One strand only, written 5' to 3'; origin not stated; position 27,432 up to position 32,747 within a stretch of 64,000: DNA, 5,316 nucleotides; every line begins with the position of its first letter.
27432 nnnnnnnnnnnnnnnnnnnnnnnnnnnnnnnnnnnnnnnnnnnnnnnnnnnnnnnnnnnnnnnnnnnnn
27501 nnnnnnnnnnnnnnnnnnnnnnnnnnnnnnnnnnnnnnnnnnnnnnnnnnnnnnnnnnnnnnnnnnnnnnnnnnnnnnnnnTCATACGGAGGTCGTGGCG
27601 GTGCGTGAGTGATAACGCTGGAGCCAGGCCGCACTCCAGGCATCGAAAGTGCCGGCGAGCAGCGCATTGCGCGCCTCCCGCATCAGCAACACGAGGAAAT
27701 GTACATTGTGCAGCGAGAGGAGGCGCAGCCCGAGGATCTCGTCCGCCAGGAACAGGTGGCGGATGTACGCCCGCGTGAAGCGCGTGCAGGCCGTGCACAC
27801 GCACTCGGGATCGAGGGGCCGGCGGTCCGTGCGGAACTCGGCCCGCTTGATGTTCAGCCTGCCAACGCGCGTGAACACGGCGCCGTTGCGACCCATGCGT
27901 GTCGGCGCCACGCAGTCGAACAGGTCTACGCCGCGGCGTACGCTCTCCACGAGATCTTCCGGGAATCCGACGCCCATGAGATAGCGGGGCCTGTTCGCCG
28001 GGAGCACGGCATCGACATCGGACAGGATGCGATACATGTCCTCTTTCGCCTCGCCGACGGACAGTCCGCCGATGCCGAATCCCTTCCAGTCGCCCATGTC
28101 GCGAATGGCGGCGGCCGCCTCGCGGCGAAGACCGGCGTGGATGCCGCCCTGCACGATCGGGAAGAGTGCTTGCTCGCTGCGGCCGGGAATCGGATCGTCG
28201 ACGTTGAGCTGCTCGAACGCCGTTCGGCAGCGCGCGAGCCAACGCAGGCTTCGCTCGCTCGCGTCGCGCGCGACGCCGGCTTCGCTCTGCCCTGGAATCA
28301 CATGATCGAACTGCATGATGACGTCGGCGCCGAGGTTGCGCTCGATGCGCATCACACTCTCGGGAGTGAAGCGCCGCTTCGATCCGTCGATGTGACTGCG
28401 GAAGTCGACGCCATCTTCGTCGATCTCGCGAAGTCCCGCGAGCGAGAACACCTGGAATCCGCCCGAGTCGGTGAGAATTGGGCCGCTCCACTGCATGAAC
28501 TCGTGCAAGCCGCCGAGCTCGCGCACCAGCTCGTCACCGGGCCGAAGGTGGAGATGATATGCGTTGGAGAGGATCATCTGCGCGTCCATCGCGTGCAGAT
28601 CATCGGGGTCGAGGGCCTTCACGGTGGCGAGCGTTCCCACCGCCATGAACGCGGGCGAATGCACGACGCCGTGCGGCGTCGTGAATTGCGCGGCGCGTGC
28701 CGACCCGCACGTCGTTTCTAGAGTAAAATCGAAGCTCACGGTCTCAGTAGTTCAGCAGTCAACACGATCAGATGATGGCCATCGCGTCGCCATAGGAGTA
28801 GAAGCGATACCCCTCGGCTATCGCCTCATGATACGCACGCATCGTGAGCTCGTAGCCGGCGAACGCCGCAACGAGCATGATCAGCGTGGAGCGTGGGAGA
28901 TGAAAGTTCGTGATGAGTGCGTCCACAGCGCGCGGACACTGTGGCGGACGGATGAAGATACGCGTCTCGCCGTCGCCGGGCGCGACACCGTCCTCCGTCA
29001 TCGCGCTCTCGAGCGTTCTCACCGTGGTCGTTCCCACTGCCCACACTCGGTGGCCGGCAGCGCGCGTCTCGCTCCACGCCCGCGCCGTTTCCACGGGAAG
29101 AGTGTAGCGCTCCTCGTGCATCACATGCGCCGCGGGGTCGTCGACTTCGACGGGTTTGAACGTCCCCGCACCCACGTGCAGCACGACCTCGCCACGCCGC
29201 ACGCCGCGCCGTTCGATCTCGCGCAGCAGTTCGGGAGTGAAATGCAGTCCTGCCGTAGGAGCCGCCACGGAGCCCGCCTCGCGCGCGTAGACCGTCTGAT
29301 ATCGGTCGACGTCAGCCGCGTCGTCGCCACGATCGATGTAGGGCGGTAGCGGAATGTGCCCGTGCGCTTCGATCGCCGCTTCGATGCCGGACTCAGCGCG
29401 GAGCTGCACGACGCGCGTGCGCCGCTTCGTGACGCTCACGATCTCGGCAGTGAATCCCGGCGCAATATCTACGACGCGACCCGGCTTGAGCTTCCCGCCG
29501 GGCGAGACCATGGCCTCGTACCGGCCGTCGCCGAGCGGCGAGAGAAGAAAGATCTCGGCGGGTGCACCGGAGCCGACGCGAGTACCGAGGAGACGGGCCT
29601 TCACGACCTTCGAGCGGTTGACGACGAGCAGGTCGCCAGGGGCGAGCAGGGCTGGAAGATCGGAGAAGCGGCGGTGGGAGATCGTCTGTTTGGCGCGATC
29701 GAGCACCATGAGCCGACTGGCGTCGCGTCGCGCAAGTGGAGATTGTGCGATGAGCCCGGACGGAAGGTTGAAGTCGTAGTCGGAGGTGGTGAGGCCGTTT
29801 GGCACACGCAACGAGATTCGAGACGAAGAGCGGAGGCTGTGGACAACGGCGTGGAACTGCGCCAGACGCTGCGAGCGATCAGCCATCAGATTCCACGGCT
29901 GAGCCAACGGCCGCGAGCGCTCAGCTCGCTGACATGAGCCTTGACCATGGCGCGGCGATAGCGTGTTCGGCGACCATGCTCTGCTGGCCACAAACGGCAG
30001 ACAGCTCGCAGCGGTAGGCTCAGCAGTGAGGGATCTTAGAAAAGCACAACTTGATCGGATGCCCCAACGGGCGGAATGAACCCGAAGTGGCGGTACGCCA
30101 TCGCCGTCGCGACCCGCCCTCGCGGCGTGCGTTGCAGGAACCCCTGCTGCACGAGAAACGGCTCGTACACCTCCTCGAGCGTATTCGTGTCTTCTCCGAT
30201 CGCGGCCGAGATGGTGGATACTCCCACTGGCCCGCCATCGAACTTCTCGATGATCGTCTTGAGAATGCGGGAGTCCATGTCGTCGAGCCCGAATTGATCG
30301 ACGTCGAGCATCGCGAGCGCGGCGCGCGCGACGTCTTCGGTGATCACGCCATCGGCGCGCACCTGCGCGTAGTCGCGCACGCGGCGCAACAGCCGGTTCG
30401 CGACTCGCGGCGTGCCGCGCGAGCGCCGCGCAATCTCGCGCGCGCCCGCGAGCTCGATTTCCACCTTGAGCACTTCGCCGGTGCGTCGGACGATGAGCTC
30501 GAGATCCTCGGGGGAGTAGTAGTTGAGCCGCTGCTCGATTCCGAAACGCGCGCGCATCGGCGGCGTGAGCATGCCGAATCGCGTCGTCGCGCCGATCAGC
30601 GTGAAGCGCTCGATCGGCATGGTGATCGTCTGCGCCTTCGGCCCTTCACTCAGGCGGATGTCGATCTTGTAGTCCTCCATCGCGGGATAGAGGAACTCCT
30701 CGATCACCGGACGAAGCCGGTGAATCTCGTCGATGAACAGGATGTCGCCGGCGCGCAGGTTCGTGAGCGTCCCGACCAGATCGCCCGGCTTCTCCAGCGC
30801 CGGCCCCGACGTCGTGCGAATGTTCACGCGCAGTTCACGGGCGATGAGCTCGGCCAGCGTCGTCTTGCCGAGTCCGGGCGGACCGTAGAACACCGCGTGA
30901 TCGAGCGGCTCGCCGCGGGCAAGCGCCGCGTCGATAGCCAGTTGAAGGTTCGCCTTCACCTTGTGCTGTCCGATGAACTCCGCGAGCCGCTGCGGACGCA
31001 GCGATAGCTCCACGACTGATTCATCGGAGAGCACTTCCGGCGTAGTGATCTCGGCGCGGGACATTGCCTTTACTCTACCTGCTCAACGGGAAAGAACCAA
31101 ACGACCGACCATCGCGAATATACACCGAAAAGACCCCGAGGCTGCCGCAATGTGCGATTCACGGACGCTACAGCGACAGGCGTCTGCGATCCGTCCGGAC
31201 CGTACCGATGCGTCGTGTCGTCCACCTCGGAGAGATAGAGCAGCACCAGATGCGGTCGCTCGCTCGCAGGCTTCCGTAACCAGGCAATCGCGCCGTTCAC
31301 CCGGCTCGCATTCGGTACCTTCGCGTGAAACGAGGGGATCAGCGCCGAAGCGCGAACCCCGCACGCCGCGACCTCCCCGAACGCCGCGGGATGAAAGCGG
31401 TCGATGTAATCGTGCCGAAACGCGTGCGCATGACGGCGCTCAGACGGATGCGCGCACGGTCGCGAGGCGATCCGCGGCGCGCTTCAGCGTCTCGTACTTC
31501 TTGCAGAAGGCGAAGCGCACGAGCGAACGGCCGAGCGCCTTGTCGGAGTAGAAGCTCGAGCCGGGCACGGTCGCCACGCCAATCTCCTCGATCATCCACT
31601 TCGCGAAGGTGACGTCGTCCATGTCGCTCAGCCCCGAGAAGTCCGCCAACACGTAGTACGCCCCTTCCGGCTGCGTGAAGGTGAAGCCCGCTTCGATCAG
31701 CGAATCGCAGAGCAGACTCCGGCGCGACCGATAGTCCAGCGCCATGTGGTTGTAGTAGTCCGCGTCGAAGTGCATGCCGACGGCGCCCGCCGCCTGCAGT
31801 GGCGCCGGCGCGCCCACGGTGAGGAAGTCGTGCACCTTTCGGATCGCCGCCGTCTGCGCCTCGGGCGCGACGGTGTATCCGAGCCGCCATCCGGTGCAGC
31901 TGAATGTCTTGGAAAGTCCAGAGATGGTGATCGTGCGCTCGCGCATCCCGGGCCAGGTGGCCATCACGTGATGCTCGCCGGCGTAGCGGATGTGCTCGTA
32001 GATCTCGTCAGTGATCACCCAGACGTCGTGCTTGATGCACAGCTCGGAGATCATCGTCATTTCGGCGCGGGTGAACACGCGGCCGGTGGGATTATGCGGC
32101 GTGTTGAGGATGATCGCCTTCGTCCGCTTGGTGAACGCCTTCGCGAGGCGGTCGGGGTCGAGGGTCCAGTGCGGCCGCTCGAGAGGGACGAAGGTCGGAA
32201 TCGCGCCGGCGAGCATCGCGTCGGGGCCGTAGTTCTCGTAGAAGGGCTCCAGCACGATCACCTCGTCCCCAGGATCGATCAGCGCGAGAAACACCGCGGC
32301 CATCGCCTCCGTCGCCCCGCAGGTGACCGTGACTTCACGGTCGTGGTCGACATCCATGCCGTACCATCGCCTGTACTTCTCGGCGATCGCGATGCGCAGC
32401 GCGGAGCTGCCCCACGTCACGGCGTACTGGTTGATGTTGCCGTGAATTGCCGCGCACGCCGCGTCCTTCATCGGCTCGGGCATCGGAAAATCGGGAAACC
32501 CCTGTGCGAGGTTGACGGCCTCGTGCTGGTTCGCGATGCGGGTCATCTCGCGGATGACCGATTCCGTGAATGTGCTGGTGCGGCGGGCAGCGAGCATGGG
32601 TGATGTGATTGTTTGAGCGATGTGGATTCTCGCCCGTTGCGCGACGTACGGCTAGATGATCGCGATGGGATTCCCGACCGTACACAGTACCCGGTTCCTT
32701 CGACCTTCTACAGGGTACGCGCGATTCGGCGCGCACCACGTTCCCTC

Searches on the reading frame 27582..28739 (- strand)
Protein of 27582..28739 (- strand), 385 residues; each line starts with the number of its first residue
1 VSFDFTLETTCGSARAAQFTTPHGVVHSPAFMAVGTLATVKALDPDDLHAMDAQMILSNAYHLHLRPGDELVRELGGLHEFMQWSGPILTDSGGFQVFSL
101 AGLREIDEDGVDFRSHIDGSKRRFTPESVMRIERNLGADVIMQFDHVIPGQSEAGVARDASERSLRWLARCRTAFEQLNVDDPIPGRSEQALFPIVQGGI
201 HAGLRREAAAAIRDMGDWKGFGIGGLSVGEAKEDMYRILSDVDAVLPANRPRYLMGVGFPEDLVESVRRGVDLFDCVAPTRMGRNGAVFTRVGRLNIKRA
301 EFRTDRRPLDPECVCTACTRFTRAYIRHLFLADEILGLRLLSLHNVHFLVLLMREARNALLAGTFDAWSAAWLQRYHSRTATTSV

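Call 67: search_protein_families(library=pfam, proteins=[window:27582-28739:-], max_evalue=0.00001)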
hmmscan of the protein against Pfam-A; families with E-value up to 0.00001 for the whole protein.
window:27582-28739:- (385 aa): 1 family
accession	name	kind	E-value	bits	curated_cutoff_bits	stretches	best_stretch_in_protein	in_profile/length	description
PF01702.25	TGT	-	5.4e-146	486.7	26.3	1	12-377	2-356/357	Queuine tRNA-ribosyltransferase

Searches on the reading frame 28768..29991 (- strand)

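Call 67: search_protein_families(library=pfam, proteins=[window:28768-29991:-], max_evalue=0.00001)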
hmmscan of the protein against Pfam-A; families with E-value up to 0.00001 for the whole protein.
window:28768-29991:- (407 aa): 1 family
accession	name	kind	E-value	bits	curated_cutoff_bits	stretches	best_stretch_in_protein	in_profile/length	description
PF02547.20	Queuosine_synth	-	4.6e-127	424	25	1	69-406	1-322/322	Queuosine biosynthesis protein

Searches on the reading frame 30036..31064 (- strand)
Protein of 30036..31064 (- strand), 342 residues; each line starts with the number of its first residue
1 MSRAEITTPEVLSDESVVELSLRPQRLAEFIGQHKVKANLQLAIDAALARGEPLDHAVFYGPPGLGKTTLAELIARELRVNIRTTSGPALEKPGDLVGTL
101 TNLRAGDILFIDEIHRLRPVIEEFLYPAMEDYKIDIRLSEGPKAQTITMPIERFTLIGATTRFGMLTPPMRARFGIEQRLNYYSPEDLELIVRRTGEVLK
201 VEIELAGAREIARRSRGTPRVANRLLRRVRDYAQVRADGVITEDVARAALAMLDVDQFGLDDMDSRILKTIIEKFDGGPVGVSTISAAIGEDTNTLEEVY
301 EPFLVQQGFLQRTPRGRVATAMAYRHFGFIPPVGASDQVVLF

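Call 67: search_protein_families(library=pfam, proteins=[window:30036-31064:-], max_evalue=0.00001)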
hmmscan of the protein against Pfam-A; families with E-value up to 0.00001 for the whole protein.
window:30036-31064:- (342 aa): 5 families
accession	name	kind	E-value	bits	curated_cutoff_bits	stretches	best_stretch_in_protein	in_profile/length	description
PF05496.18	RuvB_N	-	8.9e-72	240.5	27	1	22-180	1-159/159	Holliday junction DNA helicase RuvB P-loop domain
PF17864.7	AAA_lid_4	-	2.6e-31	107.6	27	1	183-256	1-74/74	RuvB AAA lid domain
PF05491.19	RuvB_C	-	9.5e-25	86.8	24.7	1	258-327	2-71/72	RuvB C-terminal winged helix domain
PF00004.35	AAA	-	4.3e-20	72.9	21.2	1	58-180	2-129/131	ATPase family associated with various cellular activities (AAA)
PF07728.20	AAA_5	-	1.1e-08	35.6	22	1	58-164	3-125/139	AAA domain (dynein-related subfamily)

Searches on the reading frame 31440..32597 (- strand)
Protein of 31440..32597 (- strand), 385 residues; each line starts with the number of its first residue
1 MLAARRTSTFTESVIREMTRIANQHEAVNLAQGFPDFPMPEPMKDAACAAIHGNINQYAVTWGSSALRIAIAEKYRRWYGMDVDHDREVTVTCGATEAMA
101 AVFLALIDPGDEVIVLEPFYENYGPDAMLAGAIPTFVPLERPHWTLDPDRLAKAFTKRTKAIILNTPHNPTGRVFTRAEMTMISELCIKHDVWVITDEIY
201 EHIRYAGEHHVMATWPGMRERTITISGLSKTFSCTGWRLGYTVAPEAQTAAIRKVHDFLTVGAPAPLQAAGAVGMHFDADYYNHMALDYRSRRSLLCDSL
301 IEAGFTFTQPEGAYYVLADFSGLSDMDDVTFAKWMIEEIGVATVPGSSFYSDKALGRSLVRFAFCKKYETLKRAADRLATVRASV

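Call 67: search_protein_families(library=pfam, proteins=[window:31440-32597:-], max_evalue=0.00001)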
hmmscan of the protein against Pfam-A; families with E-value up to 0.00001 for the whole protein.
window:31440-32597:- (385 aa): 3 families
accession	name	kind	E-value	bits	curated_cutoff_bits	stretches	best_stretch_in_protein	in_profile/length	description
PF00155.27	Aminotran_1_2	-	6.2e-62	210.3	19.7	1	27-378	3-361/361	Aminotransferase class I and II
PF01041.23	DegT_DnrJ_EryC1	-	9.7e-11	41.9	19.8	1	87-197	40-145/360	DegT/DnrJ/EryC1/StrS aminotransferase family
PF01053.26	Cys_Met_Meta_PP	-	2.7e-06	26.6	27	1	89-198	71-174/381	Cys/Met metabolism PLP-dependent enzyme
